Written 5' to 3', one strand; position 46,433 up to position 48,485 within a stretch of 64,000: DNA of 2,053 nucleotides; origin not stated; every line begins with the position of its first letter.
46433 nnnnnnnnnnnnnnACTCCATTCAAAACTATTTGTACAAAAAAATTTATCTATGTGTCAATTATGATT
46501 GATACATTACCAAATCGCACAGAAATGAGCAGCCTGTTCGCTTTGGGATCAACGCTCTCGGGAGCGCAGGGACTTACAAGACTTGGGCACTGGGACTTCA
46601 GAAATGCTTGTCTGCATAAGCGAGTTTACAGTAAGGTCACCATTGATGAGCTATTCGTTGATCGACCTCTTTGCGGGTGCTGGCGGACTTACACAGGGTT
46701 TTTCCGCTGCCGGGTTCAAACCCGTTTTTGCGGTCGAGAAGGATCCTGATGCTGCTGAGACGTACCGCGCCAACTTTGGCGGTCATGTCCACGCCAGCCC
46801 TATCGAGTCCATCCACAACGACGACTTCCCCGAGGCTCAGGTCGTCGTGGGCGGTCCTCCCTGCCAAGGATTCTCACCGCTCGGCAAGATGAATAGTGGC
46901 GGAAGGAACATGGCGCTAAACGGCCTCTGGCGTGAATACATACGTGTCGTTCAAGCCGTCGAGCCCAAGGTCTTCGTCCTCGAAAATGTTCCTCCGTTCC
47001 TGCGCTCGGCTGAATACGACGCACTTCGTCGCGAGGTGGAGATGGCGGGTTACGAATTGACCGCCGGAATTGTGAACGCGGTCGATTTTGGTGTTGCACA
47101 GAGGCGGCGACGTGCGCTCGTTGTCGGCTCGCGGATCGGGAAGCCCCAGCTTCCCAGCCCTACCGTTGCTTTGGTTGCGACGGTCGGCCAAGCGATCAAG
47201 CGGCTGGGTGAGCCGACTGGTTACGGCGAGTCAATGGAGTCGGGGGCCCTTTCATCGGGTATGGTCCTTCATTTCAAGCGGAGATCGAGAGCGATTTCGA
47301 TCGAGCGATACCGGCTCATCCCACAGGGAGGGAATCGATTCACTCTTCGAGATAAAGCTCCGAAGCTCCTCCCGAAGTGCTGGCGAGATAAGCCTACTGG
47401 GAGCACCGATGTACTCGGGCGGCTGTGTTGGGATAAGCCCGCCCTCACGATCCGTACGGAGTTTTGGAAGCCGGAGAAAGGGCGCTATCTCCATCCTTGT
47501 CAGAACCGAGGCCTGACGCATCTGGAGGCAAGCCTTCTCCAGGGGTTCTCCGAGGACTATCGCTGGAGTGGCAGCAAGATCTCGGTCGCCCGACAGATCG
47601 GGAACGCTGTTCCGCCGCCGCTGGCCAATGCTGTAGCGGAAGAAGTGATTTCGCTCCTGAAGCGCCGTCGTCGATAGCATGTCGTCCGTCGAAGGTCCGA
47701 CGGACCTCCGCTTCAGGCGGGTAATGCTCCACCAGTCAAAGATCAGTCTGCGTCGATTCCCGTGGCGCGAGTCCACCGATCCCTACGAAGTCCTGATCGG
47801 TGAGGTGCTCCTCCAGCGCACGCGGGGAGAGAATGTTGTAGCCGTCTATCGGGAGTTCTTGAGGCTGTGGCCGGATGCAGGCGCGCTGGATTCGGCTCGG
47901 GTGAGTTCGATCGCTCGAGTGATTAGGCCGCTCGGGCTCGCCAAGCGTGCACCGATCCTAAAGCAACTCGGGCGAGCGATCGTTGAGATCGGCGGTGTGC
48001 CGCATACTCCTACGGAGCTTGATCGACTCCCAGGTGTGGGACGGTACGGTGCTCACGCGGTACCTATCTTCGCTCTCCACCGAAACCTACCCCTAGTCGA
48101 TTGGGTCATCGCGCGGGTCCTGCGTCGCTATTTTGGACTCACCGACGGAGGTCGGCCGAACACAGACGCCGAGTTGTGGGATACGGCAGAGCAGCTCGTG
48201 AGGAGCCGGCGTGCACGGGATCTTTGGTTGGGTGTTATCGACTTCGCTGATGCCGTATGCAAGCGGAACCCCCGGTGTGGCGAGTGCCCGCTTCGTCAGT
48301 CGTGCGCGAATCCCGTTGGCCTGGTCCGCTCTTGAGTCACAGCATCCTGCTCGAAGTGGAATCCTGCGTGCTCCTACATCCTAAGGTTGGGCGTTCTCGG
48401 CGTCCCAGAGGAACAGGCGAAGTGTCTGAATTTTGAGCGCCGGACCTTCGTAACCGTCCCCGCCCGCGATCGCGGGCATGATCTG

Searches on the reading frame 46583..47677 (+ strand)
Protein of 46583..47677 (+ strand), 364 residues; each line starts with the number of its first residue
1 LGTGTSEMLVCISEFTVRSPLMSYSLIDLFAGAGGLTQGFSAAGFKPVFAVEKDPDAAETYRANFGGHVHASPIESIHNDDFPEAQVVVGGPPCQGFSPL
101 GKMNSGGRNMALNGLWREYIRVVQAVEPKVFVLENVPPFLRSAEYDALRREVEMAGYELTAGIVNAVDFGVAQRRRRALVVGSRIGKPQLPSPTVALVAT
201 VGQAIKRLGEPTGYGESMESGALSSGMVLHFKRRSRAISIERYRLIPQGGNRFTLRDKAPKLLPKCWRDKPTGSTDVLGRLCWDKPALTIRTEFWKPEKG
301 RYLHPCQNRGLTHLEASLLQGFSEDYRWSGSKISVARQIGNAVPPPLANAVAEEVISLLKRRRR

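Call 3: search_protein_families(library=pfam, proteins=[window:46583-47677:+], max_evalue=1)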
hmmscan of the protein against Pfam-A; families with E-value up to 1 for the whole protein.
window:46583-47677:+ (364 aa): 3 families
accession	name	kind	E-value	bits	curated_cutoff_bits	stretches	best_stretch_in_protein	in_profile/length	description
PF00145.23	DNA_methylase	-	3.2e-58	198.1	22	1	25-356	2-323/324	C-5 cytosine-specific DNA methylase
PF09445.16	Methyltransf_15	-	0.0087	16.1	22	1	26-65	4-42/165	RNA cap guanine-N2 methyltransferase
PF03602.21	Cons_hypoth95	-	0.046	13.8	24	1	24-80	43-99/182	Conserved hypothetical protein 95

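Call 4: search_protein_families(library=padloc, proteins=[window:46583-47677:+], max_evalue=1)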
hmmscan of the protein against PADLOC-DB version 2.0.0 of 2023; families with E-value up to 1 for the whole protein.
window:46583-47677:+ (364 aa): 63 families (the best 25 are shown)
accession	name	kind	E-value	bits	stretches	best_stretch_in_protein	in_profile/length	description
PDLC00033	DruM2|DruM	-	3.7e-93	310.7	1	25-360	23-365/368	DNA cytosine methylase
PDLC03378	MTase_II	-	8.7e-81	269.9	1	22-361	1-332/344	Type II methyltransferase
PDLC03234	MTase_II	-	3.3e-74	248.4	1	23-361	4-368/375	Type II methyltransferase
PDLC03326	MTase_II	-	1.7e-59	200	1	26-360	7-377/412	Type II methyltransferase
PDLC00026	DruM2|DruM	-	5.4e-56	188.5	1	23-362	4-321/336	DNA cytosine methylase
PDLC03272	MTase_II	-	1e-53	181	1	21-361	72-392/407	Type II methyltransferase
PDLC03237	MTase_II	-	8.6e-51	170.9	2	23-184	793-969/1036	Type II methyltransferase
PDLC02649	DrmMII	-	4.6e-46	155.6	3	76-184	107-220/422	DrmMII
PDLC03225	MTase_II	-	2.9e-43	146.5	3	23-138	7-138/615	Type II methyltransferase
PDLC00027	DruM2|DruM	-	1.9e-42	143.9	2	26-184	14-172/361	DNA cytosine methylase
PDLC03307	MTase_II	-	3.6e-42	143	3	27-143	4-118/382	Type II methyltransferase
PDLC02650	DrmMII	-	4.5e-40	135.8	2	144-355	203-414/435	DrmMII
PDLC02648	DrmMII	-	1.9e-39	133.8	2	23-184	21-226/468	DrmMII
PDLC03270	MTase_II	-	2e-38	130.2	2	26-189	3-167/309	Type II methyltransferase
PDLC02656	DrmMII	-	4.8e-38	129.2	2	263-361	374-471/491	DrmMII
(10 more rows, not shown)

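Call 5: search_protein_families(library=ncbifam, proteins=[window:46583-47677:+], max_evalue=1)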
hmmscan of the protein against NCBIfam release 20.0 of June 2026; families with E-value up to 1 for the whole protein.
window:46583-47677:+ (364 aa): 5 families
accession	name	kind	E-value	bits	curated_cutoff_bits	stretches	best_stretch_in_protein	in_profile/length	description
TIGR00675.1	dcm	superfamily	1e-52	179.9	100.65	1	26-354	1-328/329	DNA (cytosine-5-)-methyltransferase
NF007772.0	PRK10458.1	subfamily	1.9e-15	56.4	710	2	17-65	82-130/472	DNA cytosine methylase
NF000058.2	Erm41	exception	0.092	12.6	350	1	25-66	34-74/173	23S rRNA (adenine(2058)-N(6))-methyltransferase Erm(41)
NF041658.1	ornithlipidmtase_OlsG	equivalog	0.12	12.2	350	1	25-75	43-95/191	ornithine lipid N-methyltransferase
TIGR00406.1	prmA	equivalog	0.28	10.6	183.15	1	2-65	139-202/288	50S ribosomal protein L11 methyltransferase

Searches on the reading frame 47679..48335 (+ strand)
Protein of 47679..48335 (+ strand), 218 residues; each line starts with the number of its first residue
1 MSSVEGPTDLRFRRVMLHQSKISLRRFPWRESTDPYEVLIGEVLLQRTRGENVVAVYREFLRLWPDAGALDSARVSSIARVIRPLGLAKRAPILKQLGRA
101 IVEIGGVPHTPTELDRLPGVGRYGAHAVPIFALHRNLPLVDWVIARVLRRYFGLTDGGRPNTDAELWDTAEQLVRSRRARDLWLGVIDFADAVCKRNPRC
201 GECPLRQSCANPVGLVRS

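Call 3: search_protein_families(library=pfam, proteins=[window:47679-48335:+], max_evalue=1)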
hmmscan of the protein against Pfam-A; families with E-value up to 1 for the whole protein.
window:47679-48335:+ (218 aa): 3 families
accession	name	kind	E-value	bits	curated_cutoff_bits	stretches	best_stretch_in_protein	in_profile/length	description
PF00730.31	HhH-GPD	-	3.6e-11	43.8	26.2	1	40-168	1-104/108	HhH-GPD superfamily base excision DNA repair protein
PF10576.14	EndIII_4Fe-2S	-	0.00052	20.6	20.5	1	196-209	4-17/17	Iron-sulfur binding domain of endonuclease III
PF00633.29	HHH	-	0.0025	18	24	1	105-128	4-27/30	Helix-hairpin-helix motif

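Call 4: search_protein_families(library=padloc, proteins=[window:47679-48335:+], max_evalue=1)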
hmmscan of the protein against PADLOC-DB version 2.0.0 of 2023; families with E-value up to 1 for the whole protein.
window:47679-48335:+ (218 aa): 1 family
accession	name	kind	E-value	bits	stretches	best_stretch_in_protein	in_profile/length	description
PDLC03398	REase_II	-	5.8e-31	105.9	1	21-210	21-214/221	Type II nicking endonuclease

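Call 5: search_protein_families(library=ncbifam, proteins=[window:47679-48335:+], max_evalue=1)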
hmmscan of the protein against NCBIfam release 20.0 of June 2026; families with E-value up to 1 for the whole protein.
window:47679-48335:+ (218 aa): 7 families
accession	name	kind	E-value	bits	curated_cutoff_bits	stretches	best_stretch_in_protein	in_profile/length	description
TIGR01084.1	mutY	equivalog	7.6e-37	127.4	286.5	1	18-210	9-207/277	A/G-specific adenine glycosylase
NF008132.0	PRK10880.1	equivalog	8.9e-26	90.8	427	1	19-210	15-210/351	A/G-specific adenine glycosylase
NF010488.0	PRK13910.1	equivalog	3e-13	49.8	471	1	46-210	4-168/290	adenine-specific DNA glycosylase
TIGR01083.1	nth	equivalog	1.5e-12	47.6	211.7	1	33-200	25-192/192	endonuclease III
NF053634.1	MonDNAglycDR2438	equivalog_domain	8.4e-05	22.2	400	1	33-210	18-205/219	monofunctional DNA glycosylase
NF007978.0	PRK10702.1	equivalog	0.0015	18.1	405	1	33-209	27-203/211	endonuclease III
NF010494.0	PRK13913.1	equivalog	0.03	14.2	192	1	29-102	26-107/220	3-methyladenine DNA glycosylase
